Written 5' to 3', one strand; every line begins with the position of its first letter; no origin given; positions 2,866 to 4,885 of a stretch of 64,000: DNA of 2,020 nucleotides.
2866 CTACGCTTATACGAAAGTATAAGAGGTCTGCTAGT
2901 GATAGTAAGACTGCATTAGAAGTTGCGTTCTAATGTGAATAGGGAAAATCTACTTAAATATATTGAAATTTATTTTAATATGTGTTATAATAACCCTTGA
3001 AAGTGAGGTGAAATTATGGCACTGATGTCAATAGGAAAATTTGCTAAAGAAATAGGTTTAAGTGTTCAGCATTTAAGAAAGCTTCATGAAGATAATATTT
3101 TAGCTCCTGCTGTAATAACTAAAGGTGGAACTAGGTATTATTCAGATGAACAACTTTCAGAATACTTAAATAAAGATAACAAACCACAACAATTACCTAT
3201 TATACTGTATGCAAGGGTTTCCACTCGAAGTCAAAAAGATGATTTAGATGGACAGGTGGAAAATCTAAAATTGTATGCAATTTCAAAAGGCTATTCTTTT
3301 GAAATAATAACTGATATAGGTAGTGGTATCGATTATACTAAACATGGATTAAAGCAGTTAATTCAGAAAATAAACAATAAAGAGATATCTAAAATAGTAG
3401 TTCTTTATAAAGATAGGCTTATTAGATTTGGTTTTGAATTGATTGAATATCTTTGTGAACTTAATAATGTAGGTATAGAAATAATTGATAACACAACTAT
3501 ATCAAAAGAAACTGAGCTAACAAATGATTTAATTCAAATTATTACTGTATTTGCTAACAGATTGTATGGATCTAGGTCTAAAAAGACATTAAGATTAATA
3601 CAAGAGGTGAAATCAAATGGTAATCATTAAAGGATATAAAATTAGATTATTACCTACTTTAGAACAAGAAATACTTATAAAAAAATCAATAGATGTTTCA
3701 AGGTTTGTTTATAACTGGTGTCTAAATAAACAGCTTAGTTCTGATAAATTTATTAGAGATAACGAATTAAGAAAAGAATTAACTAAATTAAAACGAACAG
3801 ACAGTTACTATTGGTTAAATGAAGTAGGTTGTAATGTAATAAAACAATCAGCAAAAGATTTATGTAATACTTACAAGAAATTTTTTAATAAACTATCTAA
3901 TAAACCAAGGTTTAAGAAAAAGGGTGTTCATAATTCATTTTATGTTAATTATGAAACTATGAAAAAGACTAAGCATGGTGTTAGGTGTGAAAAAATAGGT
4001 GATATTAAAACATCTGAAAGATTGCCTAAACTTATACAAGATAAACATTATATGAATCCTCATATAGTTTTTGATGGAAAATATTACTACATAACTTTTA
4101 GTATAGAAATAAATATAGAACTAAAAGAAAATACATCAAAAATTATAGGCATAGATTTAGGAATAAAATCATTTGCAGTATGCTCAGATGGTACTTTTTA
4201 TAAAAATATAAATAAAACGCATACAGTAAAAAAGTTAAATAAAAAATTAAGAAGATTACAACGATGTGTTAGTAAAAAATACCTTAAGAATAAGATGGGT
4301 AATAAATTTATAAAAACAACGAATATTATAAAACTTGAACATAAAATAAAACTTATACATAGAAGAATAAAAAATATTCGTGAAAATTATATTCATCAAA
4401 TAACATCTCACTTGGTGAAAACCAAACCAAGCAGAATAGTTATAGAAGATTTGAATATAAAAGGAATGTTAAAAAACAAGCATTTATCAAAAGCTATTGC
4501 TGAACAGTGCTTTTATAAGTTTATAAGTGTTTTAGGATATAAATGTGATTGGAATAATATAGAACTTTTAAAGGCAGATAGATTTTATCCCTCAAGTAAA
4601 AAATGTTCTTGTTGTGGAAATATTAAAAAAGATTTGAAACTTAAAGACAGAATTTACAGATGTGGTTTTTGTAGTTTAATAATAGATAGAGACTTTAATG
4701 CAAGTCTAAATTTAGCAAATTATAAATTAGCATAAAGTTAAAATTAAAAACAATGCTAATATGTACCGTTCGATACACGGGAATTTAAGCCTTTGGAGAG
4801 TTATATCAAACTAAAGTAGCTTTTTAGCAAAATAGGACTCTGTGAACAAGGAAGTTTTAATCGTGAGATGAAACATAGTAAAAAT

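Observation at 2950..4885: IS607-family element inserted flush against the tad-like operon; the first tad gene appears 5'-truncated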

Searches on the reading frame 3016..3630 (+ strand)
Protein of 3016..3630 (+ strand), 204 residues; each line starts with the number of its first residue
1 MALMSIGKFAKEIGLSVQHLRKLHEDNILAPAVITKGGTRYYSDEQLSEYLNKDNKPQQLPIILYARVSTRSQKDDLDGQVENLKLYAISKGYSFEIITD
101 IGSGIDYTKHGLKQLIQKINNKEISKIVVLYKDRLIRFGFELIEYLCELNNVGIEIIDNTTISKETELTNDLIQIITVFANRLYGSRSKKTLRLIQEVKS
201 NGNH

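Call 5: search_protein_families(library=pfam, proteins=[window:3016-3630:+], max_evalue=0.01)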
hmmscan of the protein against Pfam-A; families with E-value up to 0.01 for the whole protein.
window:3016-3630:+ (204 aa): 3 families
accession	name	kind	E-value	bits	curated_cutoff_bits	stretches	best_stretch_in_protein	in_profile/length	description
PF00239.26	Resolvase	-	8.3e-21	75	23.3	1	62-203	1-144/145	Resolvase, N terminal domain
PF00376.29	MerR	-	6.2e-07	29.6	28.2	1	5-42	1-38/38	MerR family regulatory protein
PF13411.12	MerR_1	-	7.2e-07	29.7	21.6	1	4-47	1-43/69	MerR HTH family regulatory protein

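Call 48: search_solved_structures(query=window:3016-3630:+, max_evalue=0.001, show_alignments=1)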
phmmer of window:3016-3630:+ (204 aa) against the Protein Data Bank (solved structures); distinct sequences matched with E-value up to 0.001: 6.
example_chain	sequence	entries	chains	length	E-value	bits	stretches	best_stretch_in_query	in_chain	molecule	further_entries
3lhf_A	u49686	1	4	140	4.9e-29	104.4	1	61-194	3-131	Serine Recombinase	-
6dgc_A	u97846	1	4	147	2.4e-28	102.2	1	62-199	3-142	ISC1926 TnpA C-terminal catalytic domain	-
3ilx_A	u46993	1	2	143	3.7e-28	101.6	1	61-193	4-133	First ORF in transposon ISC1904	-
3lhk_A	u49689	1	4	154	6.5e-28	100.8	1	61-199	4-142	putative DNA binding protein MJ0014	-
6dgb_A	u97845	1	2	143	2.9e-14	56.3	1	62-199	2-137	IS607 family transposase IS1535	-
3bvp_A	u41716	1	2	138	8.1e-05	25.5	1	62-141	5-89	TP901-1 Integrase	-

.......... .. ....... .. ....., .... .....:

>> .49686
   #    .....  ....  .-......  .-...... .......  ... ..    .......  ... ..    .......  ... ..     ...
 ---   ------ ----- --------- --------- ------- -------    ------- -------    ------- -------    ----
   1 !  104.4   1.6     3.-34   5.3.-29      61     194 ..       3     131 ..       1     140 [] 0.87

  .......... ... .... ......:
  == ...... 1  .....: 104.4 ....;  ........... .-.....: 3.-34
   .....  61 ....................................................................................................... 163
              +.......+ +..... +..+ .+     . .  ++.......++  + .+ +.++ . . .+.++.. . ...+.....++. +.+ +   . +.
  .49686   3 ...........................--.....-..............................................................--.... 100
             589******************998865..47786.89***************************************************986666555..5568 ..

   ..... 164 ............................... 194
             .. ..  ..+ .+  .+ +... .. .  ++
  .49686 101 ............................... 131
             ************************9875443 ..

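Call 61: search_protein_families(library=ncbifam, proteins=[window:3016-3630:+], max_evalue=0.01)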
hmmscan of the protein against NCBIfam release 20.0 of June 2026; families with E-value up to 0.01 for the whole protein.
window:3016-3630:+ (204 aa): 7 families
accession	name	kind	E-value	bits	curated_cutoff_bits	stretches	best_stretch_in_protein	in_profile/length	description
NF033518.0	transpos_IS607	equivalog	3.5e-60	202.8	110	1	8-191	2-186/187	IS607 family transposase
NF041201.1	recomb_XisF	equivalog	4.8e-14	52.1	375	1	63-197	2-138/465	fdxN element excision recombinase XisF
NF049883.1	resolv_YneB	equivalog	7.5e-09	35.3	175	1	63-170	3-117/211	YneB family resolvase-like protein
NF047343.1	SCCmet_CcrB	equivalog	5.3e-07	28.7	900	1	61-180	8-133/542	cassette chromosome recombinase CcrB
TIGR02044.1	CueR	equivalog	0.00042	20.4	147.4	1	4-50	1-47/127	Cu(I)-responsive transcriptional regulator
NF007069.0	PRK09514.1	equivalog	0.0033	17.4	143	0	5-48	3-46/141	Zn(2+)-responsive transcriptional regulator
TIGR02043.1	ZntR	equivalog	0.0048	17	167.95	0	4-48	2-46/131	Zn(2+)-responsive transcriptional regulator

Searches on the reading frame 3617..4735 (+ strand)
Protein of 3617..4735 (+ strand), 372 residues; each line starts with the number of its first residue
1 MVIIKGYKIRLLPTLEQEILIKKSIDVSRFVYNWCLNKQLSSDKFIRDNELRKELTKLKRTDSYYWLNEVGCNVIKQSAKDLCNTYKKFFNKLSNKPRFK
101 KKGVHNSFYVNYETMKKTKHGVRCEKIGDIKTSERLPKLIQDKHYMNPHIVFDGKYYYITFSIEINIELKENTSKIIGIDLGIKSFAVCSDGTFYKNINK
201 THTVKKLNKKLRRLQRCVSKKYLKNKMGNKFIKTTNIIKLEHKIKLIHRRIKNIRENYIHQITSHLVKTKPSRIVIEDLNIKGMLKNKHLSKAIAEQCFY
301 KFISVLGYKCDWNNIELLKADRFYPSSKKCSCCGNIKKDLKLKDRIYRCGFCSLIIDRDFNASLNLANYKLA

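Call 5: search_protein_families(library=pfam, proteins=[window:3617-4735:+], max_evalue=0.01)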
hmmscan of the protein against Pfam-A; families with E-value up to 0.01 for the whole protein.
window:3617-4735:+ (372 aa): 3 families
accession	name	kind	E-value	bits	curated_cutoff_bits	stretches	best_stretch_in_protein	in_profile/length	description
PF07282.18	Cas12f1-like_TNB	-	5e-19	68.6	26.3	1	299-366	1-60/60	Cas12f1-like, TNB domain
PF01385.25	OrfB_IS605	-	3e-18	66.6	30.5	1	168-287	10-119/120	Probable transposase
PF12323.14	HTH_OrfB_IS605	-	2.7e-13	49.6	21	1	1-39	1-38/47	Helix-turn-helix domain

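Call 47: search_solved_structures(query=window:3617-4735:+, max_evalue=0.001, show_alignments=1)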
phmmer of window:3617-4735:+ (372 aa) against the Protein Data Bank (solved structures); distinct sequences matched with E-value up to 0.001: 16.
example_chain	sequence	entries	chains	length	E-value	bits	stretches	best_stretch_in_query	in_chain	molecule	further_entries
8iaz_A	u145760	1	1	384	2e-72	247.8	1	4-367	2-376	Transposase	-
9yyg_A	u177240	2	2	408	1.1e-49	173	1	3-368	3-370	AI-designed RNA-guided nuclease | AI-generated RNA-guided nuclease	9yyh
8h1j_A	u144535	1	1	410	1.2e-37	133.5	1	3-368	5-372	RNA-guided DNA endonuclease TnpB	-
8bf8_A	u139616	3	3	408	1.2e-37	133.5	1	3-368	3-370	RNA-guided DNA endonuclease TnpB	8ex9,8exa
9jfo_A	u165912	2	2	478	9.8e-21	77.8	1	246-366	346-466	LaTranC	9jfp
9jfq_A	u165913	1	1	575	1.8e-20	77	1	246-366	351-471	LaTranC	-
9j09_A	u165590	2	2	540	1.1e-19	74.4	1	154-367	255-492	Transposase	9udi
8hr5_A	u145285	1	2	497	1.3e-10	44.5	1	133-367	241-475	Transposase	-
9nzp_A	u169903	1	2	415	1.7e-09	40.9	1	136-368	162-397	IS200/IS605 family element transposase accessory protein TnpB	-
8j1j_A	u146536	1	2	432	2e-08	37.3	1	157-367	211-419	Transposase IS605 OrfB C-terminal domain-containing protein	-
8j12_A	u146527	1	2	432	3.8e-08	36.4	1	157-367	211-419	Transposase IS605 OrfB C-terminal domain-containing protein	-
8j3r_A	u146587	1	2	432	4.9e-08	36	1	160-367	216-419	Transposase IS605 OrfB C-terminal domain-containing protein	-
9nzq_A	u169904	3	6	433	1.1e-07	34.8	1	167-367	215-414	Cas12f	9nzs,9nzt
7wju_A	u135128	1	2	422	3.1e-07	33.4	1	243-367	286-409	OrfB_Zn_ribbon domain-containing protein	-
8dzj_A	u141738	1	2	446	3.5e-07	33.2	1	243-367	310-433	OrfB_Zn_ribbon domain-containing protein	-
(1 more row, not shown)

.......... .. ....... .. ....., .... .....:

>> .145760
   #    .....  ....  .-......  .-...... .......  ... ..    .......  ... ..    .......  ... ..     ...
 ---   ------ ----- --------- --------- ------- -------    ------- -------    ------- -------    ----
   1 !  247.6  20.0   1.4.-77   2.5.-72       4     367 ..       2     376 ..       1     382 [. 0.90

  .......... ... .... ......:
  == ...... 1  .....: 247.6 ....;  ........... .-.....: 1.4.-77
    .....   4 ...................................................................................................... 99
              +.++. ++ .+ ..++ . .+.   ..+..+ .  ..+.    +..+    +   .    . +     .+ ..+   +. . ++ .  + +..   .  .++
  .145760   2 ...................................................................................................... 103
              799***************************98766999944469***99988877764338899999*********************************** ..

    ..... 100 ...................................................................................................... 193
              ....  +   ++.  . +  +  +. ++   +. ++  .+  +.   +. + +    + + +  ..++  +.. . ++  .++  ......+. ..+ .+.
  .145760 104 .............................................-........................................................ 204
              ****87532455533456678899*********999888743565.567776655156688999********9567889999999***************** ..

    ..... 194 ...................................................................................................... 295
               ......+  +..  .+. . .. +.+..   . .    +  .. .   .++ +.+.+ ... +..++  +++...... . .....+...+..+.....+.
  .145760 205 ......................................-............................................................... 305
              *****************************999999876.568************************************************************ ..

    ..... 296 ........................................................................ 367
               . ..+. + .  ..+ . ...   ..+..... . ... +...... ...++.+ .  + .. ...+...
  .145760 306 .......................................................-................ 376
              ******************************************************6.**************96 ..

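Call 61: search_protein_families(library=ncbifam, proteins=[window:3617-4735:+], max_evalue=0.01)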
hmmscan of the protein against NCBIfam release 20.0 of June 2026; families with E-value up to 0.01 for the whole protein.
window:3617-4735:+ (372 aa): 6 families
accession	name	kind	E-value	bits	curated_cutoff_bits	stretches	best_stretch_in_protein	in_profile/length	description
NF040570.1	guided_TnpB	subfamily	5e-82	276.2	100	1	7-368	1-388/389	RNA-guided endonuclease TnpB family protein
NF038281.1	IS200_TnpB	exception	3.2e-74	250.2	425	1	5-368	2-357/360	IS200/IS605 family element RNA-guided endonuclease TnpB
NF038280.1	IS607_TnpB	exception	2.6e-46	158.5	350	1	97-368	114-390/431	IS607 family element RNA-guided endonuclease TnpB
NF038192.1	V_cas_c2c8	exception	2.9e-20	72.8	350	1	41-286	122-384/457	type V CRISPR-associated protein C2c8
NF049972.1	CRISPR_Cas12f2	exception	2.1e-16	59.8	450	1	124-369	280-518/524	type V CRISPR-associated effector Cas12f2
TIGR01766.2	TIGR01766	domain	2e-10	41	32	1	252-326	2-82/82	IS200/IS605 family accessory protein TnpB-related protein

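Call 66: find_encoding_contigs(protein=window:3617-4735:+, flank=4000, max_places=6)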
Protein window:3617-4735:+ (372 aa): no gene with exactly this product is on record in the collection.
